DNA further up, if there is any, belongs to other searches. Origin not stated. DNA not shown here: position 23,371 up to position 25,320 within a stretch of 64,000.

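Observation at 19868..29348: GDP-6-deoxyhexosamine branch with C-methylation and carbamoylation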

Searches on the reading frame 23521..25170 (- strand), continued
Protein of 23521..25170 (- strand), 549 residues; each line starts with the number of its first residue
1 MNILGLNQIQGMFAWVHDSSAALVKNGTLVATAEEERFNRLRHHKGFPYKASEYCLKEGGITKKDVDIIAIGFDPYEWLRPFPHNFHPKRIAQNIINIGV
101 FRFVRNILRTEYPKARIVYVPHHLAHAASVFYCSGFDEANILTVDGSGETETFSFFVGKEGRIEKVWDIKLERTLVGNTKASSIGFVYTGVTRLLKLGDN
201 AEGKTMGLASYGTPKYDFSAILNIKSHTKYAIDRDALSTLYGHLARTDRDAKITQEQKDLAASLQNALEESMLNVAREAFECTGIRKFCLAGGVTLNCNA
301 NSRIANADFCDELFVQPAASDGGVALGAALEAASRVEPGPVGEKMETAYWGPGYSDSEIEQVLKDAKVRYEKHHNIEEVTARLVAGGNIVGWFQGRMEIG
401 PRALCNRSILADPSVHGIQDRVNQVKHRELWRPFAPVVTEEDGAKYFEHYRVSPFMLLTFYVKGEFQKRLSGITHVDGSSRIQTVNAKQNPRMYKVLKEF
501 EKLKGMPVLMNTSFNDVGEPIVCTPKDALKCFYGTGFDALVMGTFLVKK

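Call 41: find_encoding_contigs(protein=P0154, flank=8000, max_places=1)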
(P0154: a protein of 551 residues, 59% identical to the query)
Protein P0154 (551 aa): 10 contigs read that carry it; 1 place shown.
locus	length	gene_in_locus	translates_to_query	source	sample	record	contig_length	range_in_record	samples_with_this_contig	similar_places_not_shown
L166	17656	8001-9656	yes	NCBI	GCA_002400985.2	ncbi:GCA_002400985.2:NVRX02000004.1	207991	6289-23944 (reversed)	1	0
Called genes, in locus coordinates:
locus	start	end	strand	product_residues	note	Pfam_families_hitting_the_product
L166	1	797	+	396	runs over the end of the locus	PF13439:Glyco_transf_4, PF00534:Glycos_transf_1, PF13692:Glyco_trans_1_4, PF13524:Glyco_trans_1_2, PF20706:GT4-conflict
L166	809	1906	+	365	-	PF13439:Glyco_transf_4 (weak), PF13579:Glyco_trans_4_4 (weak), PF20706:GT4-conflict (weak), PF02350:Epimerase_2 (weak), PF00534:Glycos_transf_1, PF13692:Glyco_trans_1_4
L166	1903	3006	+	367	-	PF13579:Glyco_trans_4_4 (faint), PF20706:GT4-conflict (weak), PF00534:Glycos_transf_1, PF13692:Glyco_trans_1_4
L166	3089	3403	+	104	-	-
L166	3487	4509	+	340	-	PF00534:Glycos_transf_1, PF13692:Glyco_trans_1_4, PF13524:Glyco_trans_1_2 (weak)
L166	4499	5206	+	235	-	PF01209:Ubie_methyltran (faint), PF13489:Methyltransf_23, PF13847:Methyltransf_31, PF08241:Methyltransf_11, PF08242:Methyltransf_12, PF13649:Methyltransf_25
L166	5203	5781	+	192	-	-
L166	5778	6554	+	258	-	PF01522:Polysacc_deac_1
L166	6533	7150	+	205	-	PF13489:Methyltransf_23, PF03291:mRNA_G-N7_MeTrfase (weak), PF06325:PrmA, PF05175:MTS (weak), PF13847:Methyltransf_31, PF08241:Methyltransf_11, PF08242:Methyltransf_12, PF13649:Methyltransf_25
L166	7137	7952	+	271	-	PF00535:Glycos_transf_2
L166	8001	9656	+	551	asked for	PF02543:Carbam_trans_N, PF00814:TsaD (faint), PF22521:HypF_C_2 (weak), PF16861:Carbam_trans_C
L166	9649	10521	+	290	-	PF00685:Sulfotransfer_1, PF13469:Sulfotransfer_3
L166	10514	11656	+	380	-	PF00534:Glycos_transf_1, PF13692:Glyco_trans_1_4, PF13524:Glyco_trans_1_2 (weak)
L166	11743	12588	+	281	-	PF05050:Methyltransf_21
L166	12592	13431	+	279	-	PF05050:Methyltransf_21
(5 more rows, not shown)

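Call 81: search_solved_structures(query=window:23521-25170:-, max_evalue=0.00001)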
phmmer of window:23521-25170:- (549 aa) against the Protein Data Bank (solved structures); distinct sequences matched with E-value up to 0.00001: 12.
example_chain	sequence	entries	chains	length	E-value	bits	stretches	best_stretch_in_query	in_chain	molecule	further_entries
3ver_A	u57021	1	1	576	3.5e-92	312.8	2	249-549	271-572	O-carbamoyltransferase TobZ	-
3vf4_A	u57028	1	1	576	9e-92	311.5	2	249-549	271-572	O-carbamoyltransferase TobZ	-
3vf2_A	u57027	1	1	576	1.2e-91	311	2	249-549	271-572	O-carbamoyltransferase TobZ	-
3vez_A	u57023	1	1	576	2.3e-91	310.1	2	249-549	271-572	O-carbamoyltransferase TobZ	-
3ven_A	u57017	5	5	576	2.3e-91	310.1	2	249-549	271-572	O-carbamoyltransferase TobZ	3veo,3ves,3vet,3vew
3vex_A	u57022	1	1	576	2.5e-91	310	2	249-549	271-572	O-carbamoyltransferase TobZ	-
9s2t_A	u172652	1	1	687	5.2e-86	292.4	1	15-548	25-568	Decarbamoylnovobiocin carbamoyltransferase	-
7xb6_A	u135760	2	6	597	7.2e-86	292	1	16-549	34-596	Carbamoyltransferase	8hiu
7vzu_A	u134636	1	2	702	7.9e-80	272.1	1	15-547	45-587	GdmN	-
7vyj_A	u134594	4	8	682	8.6e-80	271.9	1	15-547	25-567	GdmN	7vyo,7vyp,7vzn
7vx0_A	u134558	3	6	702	9.4e-80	271.8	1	15-547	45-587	GdmN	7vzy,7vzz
7vzq_A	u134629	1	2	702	4.5e-79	269.6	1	15-547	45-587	GdmN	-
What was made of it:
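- Closest known: TobZ / NovN / GdmN / NodU O-carbamoyltransferases. Same: Two-domain architecture (Kae1-like plus YrdC-like), with 272-313 bits to the solved enzymes (call 81).
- Checked: PDB hits are TobZ 313 bits, NovN 292 bits and GdmN 272 bits (call 81).
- It matches TobZ and NovN (call 81).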
